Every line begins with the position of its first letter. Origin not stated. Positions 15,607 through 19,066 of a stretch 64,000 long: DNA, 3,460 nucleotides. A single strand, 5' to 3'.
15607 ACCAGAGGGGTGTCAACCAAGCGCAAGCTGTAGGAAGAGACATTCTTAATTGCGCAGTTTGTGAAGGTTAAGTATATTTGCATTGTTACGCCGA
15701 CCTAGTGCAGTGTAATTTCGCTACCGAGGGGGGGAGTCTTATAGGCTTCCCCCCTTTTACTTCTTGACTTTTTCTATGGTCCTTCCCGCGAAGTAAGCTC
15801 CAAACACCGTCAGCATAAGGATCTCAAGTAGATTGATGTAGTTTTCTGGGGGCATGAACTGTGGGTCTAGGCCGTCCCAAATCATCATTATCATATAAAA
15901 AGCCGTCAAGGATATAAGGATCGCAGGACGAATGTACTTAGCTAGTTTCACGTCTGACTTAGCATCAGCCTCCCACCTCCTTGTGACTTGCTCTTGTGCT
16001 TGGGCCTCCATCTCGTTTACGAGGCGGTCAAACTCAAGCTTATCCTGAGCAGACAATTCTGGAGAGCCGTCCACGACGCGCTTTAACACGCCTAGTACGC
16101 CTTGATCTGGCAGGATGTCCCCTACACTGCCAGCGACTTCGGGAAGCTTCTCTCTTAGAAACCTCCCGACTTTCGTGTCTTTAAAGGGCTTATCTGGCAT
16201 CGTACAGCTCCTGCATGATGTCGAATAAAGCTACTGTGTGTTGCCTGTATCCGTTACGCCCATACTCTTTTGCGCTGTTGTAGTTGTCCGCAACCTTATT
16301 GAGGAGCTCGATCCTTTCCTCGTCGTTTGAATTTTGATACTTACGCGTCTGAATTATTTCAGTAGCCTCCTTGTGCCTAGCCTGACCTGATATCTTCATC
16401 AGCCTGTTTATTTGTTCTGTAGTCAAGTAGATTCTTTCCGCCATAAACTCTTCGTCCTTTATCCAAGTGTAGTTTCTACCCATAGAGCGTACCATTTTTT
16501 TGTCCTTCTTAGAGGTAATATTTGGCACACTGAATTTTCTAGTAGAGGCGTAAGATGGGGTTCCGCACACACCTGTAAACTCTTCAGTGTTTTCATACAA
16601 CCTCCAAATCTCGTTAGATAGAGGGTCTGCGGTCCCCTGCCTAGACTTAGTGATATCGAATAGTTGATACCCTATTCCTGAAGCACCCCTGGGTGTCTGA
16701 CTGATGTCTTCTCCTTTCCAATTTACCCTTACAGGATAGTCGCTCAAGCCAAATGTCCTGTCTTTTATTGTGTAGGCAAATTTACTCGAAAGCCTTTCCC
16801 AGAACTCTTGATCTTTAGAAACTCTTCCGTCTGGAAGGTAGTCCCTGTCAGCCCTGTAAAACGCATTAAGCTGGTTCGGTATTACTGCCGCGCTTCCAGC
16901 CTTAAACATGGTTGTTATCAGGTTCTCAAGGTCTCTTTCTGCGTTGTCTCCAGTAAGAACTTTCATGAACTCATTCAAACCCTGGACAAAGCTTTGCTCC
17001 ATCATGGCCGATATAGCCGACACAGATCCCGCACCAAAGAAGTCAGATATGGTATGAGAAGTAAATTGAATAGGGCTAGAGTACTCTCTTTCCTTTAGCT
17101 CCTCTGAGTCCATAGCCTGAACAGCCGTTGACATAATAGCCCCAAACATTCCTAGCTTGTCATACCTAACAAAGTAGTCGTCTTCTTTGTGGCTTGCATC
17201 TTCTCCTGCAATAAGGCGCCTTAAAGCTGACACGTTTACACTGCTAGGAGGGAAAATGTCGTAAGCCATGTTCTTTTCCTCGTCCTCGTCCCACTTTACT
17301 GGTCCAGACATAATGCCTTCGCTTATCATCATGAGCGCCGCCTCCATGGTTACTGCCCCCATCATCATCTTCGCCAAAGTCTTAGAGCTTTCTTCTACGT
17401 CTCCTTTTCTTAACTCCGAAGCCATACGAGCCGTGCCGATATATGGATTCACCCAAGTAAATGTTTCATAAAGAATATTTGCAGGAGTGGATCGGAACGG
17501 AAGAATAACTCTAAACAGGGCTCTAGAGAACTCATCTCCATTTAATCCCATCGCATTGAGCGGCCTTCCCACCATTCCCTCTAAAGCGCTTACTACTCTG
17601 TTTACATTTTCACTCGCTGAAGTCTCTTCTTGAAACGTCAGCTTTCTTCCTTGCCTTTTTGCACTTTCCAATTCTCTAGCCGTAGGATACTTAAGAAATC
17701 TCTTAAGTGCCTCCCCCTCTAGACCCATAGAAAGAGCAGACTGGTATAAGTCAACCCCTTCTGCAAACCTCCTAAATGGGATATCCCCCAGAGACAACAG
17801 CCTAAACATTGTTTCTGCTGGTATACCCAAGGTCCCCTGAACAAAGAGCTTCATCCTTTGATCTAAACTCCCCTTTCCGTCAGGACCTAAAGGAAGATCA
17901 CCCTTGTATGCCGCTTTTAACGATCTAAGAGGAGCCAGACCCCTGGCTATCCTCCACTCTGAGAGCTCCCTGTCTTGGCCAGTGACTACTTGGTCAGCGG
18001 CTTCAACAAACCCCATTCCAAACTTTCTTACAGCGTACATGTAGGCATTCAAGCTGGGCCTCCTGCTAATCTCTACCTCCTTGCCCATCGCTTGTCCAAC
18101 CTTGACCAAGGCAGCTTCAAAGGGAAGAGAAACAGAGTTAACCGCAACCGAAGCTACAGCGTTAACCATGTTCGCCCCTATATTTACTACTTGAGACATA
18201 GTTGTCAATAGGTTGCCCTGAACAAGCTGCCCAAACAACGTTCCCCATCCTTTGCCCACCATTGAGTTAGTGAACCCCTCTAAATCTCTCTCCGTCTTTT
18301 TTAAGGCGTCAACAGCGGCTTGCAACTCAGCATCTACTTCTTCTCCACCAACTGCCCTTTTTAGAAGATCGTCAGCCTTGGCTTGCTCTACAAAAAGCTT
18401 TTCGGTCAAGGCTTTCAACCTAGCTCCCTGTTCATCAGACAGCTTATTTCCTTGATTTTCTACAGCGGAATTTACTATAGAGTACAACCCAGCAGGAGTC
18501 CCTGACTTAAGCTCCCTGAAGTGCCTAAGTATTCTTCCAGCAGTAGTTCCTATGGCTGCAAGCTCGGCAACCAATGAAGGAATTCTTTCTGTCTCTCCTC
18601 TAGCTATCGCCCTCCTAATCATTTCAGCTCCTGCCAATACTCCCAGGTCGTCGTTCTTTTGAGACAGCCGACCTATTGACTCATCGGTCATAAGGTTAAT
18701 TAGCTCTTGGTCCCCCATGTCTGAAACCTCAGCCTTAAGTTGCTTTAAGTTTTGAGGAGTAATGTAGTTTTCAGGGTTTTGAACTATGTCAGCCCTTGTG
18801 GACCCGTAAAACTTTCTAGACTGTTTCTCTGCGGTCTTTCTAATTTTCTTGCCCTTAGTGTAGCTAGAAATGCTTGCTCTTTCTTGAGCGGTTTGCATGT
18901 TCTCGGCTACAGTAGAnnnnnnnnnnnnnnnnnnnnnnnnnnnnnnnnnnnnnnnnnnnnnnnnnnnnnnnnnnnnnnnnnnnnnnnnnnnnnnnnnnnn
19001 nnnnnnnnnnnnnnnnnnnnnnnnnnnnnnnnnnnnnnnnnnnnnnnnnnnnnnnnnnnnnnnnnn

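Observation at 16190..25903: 3237-aa single-ORF virion protein with its own promoter box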

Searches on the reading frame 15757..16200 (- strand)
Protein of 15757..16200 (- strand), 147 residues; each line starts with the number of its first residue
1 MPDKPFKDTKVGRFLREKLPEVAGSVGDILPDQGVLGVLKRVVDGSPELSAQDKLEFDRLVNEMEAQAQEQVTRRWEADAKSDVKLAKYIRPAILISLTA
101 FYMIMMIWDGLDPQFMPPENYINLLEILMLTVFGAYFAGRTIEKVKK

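Call 5: search_protein_families(library=pfam, proteins=[window:15757-16200:-], max_evalue=0.1)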
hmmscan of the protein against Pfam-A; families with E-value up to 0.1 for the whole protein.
window:15757-16200:- (147 aa): 0 families

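Call 6: search_protein_families(library=phrogs, proteins=[window:15757-16200:-], max_evalue=0.01)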
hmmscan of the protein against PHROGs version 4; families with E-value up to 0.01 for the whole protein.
window:15757-16200:- (147 aa): 1 family
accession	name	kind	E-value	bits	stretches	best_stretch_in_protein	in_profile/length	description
phrog_3427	-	lysis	2e-17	64.5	1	43-147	22-137/141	holin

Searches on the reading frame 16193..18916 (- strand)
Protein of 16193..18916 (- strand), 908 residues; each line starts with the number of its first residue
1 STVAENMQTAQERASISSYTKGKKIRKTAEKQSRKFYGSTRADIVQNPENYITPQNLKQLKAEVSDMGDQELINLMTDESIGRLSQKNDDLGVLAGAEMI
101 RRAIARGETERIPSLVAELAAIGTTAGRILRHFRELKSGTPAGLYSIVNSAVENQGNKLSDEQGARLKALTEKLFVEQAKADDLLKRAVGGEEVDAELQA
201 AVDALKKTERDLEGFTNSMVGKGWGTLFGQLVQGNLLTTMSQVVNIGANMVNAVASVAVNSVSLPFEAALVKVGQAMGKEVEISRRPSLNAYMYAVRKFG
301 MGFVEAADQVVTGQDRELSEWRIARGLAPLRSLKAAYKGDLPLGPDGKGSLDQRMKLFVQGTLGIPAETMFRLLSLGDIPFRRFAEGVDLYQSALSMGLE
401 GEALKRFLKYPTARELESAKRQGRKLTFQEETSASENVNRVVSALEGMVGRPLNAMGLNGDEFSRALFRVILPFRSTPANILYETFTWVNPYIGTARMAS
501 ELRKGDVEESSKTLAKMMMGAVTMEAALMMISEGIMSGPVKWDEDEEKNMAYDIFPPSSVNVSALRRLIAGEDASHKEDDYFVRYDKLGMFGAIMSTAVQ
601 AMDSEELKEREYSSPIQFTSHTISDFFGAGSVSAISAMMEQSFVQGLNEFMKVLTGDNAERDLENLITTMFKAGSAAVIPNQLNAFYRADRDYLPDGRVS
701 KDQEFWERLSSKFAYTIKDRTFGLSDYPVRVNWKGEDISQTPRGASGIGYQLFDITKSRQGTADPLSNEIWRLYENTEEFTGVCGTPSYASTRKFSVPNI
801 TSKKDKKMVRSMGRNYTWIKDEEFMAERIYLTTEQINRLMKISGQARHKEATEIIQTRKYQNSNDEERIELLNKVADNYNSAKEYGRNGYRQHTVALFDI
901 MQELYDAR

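Call 70: search_solved_structures(query=A7, max_evalue=10, show_alignments=2)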
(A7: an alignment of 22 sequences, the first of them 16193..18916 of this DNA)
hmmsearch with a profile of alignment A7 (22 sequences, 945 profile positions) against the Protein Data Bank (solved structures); distinct sequences matched with E-value up to 10: 11.
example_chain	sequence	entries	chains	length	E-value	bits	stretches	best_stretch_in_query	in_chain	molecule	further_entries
5nvr_A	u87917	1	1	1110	0.14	13.1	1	717-816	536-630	Telomere length regulator protein RIF1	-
5nw5_A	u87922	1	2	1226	0.16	12.9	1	717-816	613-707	Telomere length regulator protein RIF1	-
8x2t_A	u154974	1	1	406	0.56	11.1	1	145-302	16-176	Tyrosine-protein kinase Fes/Fps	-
4dyl_A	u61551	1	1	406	0.56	11.1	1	145-302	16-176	Tyrosine-protein kinase Fes/Fps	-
9s7t_B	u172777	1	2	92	0.65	10.9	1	181-255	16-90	DBS5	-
27ag_A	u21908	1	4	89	1.1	10.1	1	234-297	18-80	De novo designed miniprotein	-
27ah_A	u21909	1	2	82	1.3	9.9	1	234-296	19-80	De novo designed miniprotein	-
7unh_A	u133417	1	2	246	2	9.3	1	204-298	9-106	SP2 designed chlorophyll dimer protein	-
9uap_A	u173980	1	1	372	2.2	9.1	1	198-307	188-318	M1 muscarinic acetylcholine receptor, de novo design protein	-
7uni_A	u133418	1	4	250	2.5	9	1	203-298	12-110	SP2-ZnPPaM designed chlorophyll dimer protein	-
9ucp_A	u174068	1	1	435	3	8.7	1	198-305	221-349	M1 muscarinic acetylcholine receptor, de novo design protein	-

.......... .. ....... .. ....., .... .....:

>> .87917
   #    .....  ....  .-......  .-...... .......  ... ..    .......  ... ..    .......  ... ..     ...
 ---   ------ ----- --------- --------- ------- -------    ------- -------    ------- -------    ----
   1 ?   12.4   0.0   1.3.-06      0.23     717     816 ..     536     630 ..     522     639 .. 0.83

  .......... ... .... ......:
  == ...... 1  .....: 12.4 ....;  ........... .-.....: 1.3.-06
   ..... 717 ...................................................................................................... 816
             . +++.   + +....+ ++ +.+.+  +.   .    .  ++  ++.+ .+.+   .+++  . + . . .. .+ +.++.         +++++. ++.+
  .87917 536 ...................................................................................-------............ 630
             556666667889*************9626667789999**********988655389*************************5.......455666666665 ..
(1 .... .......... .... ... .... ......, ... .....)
